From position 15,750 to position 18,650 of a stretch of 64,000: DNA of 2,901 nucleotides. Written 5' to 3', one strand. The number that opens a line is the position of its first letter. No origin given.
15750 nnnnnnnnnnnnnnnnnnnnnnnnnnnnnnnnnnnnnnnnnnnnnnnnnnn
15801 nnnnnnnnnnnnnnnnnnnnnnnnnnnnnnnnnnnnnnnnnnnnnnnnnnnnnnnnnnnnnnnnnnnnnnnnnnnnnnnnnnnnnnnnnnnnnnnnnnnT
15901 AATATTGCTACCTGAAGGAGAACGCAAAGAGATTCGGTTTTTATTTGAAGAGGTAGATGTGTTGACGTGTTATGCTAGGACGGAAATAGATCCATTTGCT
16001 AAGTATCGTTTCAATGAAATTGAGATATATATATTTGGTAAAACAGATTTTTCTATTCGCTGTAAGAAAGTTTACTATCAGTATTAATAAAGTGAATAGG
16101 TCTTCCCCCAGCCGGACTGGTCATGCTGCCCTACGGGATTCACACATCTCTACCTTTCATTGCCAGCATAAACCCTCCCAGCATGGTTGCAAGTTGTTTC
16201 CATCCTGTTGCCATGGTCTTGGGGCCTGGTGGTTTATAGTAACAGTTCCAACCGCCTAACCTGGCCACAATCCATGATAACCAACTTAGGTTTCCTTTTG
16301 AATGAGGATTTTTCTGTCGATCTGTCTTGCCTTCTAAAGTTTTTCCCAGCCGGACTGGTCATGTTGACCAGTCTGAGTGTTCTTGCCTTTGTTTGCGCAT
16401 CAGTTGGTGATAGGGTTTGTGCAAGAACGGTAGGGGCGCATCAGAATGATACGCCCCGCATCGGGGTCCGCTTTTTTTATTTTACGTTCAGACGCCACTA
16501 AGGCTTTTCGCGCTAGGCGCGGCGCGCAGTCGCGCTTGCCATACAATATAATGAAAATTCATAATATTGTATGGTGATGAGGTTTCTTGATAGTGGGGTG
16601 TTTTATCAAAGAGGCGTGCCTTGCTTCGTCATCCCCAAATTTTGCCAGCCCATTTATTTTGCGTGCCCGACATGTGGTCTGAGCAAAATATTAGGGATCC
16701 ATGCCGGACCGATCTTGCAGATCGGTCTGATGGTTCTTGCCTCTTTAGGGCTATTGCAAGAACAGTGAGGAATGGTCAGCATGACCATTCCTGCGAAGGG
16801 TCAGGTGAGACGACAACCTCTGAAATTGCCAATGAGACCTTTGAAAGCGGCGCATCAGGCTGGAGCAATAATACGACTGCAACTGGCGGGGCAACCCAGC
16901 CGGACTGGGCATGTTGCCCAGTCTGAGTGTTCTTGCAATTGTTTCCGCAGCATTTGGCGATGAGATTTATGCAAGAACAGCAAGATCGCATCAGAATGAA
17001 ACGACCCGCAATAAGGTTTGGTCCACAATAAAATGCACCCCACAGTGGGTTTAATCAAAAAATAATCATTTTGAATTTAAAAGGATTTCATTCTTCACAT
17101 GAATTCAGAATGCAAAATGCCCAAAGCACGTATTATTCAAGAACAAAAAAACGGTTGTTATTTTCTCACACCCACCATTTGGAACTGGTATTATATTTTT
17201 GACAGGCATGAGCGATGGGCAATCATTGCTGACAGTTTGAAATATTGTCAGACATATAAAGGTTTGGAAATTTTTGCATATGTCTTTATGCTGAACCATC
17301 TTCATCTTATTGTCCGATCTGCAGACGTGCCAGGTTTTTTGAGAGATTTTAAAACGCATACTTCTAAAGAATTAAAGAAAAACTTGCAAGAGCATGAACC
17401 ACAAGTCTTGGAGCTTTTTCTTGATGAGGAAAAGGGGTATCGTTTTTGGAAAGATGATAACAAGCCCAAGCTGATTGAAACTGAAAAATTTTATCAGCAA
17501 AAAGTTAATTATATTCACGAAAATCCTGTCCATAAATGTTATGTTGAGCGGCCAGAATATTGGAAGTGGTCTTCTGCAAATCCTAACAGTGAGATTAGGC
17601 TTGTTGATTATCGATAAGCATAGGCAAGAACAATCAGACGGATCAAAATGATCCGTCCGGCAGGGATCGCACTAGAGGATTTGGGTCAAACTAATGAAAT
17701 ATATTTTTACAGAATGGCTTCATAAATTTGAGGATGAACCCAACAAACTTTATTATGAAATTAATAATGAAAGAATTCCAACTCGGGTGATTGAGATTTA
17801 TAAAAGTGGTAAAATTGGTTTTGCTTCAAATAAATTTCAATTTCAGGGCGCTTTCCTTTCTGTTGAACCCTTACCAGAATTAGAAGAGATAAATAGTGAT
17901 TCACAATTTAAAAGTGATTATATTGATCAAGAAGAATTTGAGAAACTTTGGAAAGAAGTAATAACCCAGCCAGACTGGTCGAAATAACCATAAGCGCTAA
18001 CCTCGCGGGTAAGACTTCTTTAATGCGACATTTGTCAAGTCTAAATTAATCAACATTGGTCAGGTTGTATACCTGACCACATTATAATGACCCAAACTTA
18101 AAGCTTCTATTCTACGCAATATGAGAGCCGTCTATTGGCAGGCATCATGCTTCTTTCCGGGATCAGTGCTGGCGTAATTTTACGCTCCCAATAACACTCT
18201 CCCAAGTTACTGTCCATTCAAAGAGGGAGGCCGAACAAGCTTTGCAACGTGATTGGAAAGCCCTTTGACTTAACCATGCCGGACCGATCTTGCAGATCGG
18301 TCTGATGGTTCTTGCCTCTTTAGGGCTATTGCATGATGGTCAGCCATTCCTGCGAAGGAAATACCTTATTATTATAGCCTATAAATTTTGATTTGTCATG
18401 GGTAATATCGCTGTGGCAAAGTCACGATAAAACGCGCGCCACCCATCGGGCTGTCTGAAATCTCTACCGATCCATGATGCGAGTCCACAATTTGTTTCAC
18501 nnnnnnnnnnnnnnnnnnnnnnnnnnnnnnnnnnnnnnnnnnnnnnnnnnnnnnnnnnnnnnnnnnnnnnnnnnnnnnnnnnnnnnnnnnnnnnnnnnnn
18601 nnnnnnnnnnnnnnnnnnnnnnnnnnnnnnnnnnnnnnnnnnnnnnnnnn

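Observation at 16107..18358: Intact RAYT-type HUH transposase nested in a cluster of REP-like hairpin repeats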

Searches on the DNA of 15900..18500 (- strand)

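Call 56: build_rna_model(alignment_id=A4, structure=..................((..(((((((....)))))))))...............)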
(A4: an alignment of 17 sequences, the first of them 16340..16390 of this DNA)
Model R1 built from alignment A4 (17 sequences, 57 columns); structure: as given.
model positions 51; base pairs 9; branch points 0; effective number of sequences 17; information 0.945 bits per position. Calibrated on 0.2 Mb of random sequence (short: E-values are rough).
structure used (alignment columns):
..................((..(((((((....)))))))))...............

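Call 57: search_with_rna_model(model_id=R1, source=window, filters=off, max_evalue=10)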
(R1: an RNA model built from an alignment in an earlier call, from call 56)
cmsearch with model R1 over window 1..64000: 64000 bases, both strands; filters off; matches with E-value up to 10: 52.
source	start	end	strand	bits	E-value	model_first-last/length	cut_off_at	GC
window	16340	16390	-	63.2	1.6e-15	1-51/51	no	0.49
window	17620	17670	+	60.8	7.4e-15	1-51/51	no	0.51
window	16890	16940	-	60.2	1.1e-14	1-51/51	no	0.57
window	16694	16744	-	59.4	1.8e-14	1-51/51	no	0.57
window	18269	18319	-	58.7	2.8e-14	1-51/51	no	0.53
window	41754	41804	-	56.5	1.1e-13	1-51/51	no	0.55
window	43599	43649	-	56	1.6e-13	1-51/51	no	0.49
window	43077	43127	-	54.7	3.4e-13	1-51/51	no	0.55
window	16752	16803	+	54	5.3e-13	1-51/51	no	0.48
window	42122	42172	-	53.7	6.5e-13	1-51/51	no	0.61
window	32541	32591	-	53.5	7.4e-13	1-51/51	no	0.49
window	16417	16468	+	51.4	2.7e-12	1-51/51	no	0.6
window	21421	21471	-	51.4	2.8e-12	1-51/51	no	0.57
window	16967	17018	+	46.2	7e-11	1-51/51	no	0.42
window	41830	41881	+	45.8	9.2e-11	1-51/51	no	0.54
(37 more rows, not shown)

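Call 70: search_with_rna_model(model_id=R1, source=L081, filters=off, max_evalue=0.01)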
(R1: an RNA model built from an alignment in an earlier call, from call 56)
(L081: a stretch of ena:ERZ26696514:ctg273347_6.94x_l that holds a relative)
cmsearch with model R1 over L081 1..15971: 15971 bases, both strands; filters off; matches with E-value up to 0.01: 6.
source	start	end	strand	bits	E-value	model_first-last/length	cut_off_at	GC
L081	10522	10572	+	59.4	4.4e-15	1-51/51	no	0.49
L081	11271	11321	-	57.4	1.6e-14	1-51/51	no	0.55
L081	11329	11380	+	52.8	2.8e-13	1-51/51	no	0.44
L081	14444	14494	-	51.4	7e-13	1-51/51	no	0.57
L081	9869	9920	+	35.8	1.2e-08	1-51/51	no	0.42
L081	9792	9842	-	33.9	4.1e-08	1-51/51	no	0.45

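Call 74: search_rna_families(source=window, start=15900, end=18500, threshold=evalue, max_evalue=1)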
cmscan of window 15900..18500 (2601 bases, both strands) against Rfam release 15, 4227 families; matches with E-value up to 1: 0.
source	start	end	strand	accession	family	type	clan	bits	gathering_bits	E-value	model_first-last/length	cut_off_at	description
